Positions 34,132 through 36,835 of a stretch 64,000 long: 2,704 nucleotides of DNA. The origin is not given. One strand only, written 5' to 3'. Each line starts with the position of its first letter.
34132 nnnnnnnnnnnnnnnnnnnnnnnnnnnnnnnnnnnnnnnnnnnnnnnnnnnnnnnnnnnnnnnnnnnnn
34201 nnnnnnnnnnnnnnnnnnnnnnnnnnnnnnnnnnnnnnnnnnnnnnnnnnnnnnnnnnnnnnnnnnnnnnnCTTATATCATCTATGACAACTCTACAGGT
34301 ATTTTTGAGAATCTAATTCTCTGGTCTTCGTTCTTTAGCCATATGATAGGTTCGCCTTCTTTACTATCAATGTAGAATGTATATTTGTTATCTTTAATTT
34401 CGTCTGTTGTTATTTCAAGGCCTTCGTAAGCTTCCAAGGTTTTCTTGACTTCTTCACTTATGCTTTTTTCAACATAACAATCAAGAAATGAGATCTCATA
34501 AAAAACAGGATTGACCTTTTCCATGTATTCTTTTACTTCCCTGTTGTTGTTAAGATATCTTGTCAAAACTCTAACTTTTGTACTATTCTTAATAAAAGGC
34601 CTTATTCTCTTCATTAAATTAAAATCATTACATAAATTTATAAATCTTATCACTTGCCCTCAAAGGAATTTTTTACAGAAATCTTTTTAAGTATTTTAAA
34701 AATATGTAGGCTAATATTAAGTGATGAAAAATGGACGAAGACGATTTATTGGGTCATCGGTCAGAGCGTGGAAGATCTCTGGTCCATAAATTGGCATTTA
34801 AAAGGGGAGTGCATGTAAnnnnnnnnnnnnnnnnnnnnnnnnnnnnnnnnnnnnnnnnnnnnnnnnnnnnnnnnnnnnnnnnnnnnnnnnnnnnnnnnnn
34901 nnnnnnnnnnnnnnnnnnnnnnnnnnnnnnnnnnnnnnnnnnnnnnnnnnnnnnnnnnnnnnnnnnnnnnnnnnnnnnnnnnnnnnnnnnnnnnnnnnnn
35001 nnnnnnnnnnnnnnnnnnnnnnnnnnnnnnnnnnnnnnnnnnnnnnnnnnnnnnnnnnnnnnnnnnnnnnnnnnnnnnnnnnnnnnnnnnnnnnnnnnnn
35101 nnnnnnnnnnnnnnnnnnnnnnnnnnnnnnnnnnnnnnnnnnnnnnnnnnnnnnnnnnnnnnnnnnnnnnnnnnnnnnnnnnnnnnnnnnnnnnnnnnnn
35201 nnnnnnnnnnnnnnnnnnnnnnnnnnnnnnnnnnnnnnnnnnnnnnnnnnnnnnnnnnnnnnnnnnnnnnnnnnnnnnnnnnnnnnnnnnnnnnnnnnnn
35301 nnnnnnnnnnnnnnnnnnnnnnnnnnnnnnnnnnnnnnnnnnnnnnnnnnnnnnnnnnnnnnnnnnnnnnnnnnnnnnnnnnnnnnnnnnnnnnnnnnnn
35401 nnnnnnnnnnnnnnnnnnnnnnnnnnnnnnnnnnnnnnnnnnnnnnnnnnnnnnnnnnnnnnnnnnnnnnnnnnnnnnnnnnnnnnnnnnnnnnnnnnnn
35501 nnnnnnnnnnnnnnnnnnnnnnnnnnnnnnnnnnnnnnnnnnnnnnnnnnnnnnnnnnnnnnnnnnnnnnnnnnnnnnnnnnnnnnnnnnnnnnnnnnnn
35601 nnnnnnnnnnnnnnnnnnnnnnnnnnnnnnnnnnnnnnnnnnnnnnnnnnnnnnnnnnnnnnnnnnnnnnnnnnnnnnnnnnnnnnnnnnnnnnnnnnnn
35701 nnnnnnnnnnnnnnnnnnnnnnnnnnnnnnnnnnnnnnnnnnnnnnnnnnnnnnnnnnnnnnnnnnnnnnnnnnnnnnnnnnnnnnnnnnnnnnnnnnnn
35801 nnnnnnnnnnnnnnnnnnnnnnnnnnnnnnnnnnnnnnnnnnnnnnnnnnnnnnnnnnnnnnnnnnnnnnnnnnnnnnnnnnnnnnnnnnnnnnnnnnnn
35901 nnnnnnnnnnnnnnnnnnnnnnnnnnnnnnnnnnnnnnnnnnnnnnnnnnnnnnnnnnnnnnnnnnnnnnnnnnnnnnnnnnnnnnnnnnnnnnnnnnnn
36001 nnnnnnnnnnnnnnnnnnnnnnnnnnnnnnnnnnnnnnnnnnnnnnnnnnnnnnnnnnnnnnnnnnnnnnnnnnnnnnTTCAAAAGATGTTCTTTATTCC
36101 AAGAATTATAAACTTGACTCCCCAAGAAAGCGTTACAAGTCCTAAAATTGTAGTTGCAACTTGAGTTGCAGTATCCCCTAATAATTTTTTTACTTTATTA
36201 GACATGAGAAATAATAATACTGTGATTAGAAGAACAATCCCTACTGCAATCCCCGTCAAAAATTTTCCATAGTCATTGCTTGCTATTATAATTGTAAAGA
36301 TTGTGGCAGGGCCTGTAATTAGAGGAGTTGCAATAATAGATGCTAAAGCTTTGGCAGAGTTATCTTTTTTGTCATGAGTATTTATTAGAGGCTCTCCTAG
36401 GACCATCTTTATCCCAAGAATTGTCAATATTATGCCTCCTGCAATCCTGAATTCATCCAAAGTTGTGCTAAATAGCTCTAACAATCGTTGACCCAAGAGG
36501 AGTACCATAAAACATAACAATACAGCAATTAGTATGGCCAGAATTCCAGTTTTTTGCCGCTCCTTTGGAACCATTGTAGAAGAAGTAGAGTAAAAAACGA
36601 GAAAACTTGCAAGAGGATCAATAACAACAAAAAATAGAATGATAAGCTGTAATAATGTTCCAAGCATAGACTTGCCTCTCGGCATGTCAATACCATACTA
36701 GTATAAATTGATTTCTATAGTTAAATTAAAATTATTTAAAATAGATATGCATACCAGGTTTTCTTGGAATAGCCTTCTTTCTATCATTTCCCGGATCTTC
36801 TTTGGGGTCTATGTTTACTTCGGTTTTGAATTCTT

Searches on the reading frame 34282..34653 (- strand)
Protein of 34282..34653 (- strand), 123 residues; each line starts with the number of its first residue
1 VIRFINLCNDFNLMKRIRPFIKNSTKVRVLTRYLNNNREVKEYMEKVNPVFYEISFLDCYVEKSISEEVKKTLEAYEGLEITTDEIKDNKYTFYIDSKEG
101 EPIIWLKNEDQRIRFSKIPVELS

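Call 10: search_protein_families(library=pfam, proteins=[window:34282-34653:-], max_evalue=0.01)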
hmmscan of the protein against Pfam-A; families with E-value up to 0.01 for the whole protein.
window:34282-34653:- (123 aa): 0 families

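Call 34: search_protein_families(library=ncbifam, proteins=[window:34282-34653:-], max_evalue=0.01)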
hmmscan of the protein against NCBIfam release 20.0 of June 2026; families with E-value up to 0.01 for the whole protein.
window:34282-34653:- (123 aa): 1 family
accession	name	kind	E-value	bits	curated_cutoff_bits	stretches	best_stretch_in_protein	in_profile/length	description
NF033641.1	antiterm_LoaP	exception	0.004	17.3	125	1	15-120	16-115/166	antiterminator LoaP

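Call 70: find_homologous_proteins(query=window:34282-34653:-, max_evalue=0.001)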
Query window:34282-34653:- (123 aa): 8 proteins with E <= 0.001 among 13 candidates.
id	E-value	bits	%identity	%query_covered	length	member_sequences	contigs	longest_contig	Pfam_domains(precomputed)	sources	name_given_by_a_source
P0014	1.7e-69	249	95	99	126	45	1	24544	-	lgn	-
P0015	4.5e-64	232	89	100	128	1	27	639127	-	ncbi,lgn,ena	-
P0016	4.5e-64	232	89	100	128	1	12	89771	-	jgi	-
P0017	5.8e-62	225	87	100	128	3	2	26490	-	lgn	-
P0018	2.5e-60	220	93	89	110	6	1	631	-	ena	-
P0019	1.7e-58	214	92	89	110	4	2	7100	-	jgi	-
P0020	6.1e-57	209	91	89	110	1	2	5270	-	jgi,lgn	-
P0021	1.2e-56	208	87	89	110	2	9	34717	-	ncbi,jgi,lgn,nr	ncbi:MAG: hypothetical protein GYA51_08265 [Candidatus Methanofastidiosa archaeon]|jgi:hypothetical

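Call 71: search_solved_structures(query=window:34282-34653:-, max_evalue=1)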
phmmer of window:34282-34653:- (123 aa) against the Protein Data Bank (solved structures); distinct sequences matched with E-value up to 1: 2.
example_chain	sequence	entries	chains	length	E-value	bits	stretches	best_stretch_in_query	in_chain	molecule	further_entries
6loi_A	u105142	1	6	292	0.11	16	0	24-78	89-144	Isoprenyl transferase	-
5uae_A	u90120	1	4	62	0.56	13.7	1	21-71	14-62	Putative integrase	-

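Call 72: search_protein_families(library=padloc, proteins=[window:34282-34653:-], max_evalue=0.01)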
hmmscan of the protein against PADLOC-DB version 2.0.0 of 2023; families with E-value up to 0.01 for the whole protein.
window:34282-34653:- (123 aa): 0 families

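Call 79: find_encoding_contigs(protein=P0015, flank=2000, max_places=10)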
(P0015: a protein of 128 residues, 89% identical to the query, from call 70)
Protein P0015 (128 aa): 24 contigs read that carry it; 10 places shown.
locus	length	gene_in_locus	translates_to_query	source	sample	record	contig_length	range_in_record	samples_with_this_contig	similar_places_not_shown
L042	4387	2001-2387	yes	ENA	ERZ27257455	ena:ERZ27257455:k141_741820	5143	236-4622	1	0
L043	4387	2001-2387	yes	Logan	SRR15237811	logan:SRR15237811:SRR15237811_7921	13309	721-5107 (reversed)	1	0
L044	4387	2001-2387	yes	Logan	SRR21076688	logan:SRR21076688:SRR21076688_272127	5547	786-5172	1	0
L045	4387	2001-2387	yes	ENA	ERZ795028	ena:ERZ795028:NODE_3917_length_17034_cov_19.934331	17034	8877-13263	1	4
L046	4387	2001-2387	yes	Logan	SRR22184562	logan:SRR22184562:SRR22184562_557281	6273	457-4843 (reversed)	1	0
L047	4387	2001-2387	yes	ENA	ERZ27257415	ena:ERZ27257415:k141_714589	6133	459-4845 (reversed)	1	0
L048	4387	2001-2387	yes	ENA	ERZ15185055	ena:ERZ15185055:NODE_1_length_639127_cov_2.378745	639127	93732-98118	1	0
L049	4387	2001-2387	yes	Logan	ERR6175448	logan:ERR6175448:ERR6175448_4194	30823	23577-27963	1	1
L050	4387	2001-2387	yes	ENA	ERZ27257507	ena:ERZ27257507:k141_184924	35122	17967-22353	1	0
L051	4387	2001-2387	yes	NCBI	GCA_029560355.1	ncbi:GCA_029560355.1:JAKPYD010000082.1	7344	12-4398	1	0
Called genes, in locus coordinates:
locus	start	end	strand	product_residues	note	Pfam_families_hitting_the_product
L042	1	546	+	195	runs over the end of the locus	PF01914:MarC, PF03741:TerC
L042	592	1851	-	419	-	PF01769:MgtE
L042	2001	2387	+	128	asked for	-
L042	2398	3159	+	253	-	PF23023:Anti-Pycsar_Apyc1 (weak), PF12706:Lactamase_B_2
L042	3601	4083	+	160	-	PF03773:ArsP_1 (weak)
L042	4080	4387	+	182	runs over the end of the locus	PF03773:ArsP_1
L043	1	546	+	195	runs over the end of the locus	PF01914:MarC, PF03741:TerC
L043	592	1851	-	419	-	PF01769:MgtE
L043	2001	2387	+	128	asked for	-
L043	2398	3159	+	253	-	PF23023:Anti-Pycsar_Apyc1 (weak), PF12706:Lactamase_B_2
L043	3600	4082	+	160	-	PF03773:ArsP_1 (weak)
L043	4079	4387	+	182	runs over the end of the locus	PF03773:ArsP_1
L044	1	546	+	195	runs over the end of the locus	PF01914:MarC, PF03741:TerC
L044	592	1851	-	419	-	PF01769:MgtE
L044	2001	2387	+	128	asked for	-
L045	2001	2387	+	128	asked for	-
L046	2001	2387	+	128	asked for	-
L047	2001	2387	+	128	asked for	-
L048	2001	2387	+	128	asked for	-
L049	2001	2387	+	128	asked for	-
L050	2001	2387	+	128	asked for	-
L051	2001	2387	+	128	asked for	-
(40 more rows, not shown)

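Call 80: find_encoding_contigs(protein=P0017, flank=2000, max_places=10)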
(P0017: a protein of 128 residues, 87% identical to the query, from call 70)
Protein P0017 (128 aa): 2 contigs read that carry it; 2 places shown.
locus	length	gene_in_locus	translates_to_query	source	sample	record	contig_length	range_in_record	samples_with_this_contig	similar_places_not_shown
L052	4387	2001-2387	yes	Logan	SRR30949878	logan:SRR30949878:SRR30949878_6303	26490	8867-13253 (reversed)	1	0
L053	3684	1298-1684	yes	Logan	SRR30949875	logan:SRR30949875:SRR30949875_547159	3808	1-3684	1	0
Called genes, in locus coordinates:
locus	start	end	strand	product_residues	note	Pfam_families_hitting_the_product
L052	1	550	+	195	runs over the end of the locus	PF01914:MarC, PF03741:TerC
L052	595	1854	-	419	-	PF01769:MgtE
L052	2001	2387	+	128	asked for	-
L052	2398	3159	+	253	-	PF23023:Anti-Pycsar_Apyc1 (weak), PF12706:Lactamase_B_2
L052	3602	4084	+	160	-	PF03773:ArsP_1 (weak)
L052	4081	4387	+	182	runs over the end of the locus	PF03773:ArsP_1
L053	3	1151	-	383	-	?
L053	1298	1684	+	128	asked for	-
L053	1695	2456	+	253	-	PF23023:Anti-Pycsar_Apyc1 (weak), PF12706:Lactamase_B_2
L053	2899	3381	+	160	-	PF03773:ArsP_1 (weak)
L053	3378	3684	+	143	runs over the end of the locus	?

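Call 81: find_encoding_contigs(protein=P0016, flank=2000, max_places=10)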
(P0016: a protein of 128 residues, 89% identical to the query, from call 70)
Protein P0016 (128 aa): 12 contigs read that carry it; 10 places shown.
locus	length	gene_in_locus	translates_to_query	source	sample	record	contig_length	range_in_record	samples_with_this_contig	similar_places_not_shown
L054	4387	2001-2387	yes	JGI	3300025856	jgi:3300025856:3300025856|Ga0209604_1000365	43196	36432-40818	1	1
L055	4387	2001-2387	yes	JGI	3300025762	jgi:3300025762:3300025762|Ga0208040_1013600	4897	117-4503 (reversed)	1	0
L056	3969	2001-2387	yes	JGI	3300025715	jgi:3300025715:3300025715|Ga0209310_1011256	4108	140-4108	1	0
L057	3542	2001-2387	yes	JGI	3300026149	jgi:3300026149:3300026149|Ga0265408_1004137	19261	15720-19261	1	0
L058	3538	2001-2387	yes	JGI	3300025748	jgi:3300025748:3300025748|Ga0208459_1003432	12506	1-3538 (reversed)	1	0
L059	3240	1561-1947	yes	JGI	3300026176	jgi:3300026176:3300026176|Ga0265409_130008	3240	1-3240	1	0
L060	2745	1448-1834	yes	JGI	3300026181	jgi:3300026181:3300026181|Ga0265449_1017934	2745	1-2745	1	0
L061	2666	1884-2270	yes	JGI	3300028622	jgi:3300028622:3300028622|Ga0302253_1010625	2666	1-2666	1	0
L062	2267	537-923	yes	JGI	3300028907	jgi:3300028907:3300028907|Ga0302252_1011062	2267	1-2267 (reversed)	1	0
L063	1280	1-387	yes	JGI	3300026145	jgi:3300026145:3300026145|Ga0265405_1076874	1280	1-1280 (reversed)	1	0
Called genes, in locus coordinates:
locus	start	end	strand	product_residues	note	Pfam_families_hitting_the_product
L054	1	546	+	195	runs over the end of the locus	PF01914:MarC, PF03741:TerC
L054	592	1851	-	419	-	PF01769:MgtE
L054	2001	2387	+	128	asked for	-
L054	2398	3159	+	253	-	PF23023:Anti-Pycsar_Apyc1 (weak), PF12706:Lactamase_B_2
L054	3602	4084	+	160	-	PF03773:ArsP_1 (weak)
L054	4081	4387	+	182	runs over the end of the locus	PF03773:ArsP_1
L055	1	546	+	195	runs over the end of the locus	PF01914:MarC, PF03741:TerC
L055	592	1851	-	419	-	PF01769:MgtE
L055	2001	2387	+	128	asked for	-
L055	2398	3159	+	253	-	PF23023:Anti-Pycsar_Apyc1 (weak), PF12706:Lactamase_B_2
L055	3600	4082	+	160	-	PF03773:ArsP_1 (weak)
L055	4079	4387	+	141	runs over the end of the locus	?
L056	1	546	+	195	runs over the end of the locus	PF01914:MarC, PF03741:TerC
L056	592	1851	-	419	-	PF01769:MgtE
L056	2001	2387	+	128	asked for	-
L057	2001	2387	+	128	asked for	-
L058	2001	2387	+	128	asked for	-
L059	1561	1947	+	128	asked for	-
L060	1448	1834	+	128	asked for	-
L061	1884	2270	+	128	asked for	-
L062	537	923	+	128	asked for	-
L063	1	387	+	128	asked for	?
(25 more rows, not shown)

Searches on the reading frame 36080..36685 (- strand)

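Call 10: search_protein_families(library=pfam, proteins=[window:36080-36685:-], max_evalue=0.01)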
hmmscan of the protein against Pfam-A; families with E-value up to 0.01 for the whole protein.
window:36080-36685:- (201 aa): 3 families
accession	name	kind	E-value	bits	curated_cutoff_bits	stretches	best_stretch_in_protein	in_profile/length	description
PF01914.23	MarC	-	1.4e-30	106.7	23.9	1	11-201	4-203/203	MarC family integral membrane protein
PF03741.22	TerC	-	2e-06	28.1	27.8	1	29-168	16-156/178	Integral membrane protein TerC family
PF20237.3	DUF6594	-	0.00051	20.5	30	0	108-176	171-234/238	Family of unknown function (DUF6594)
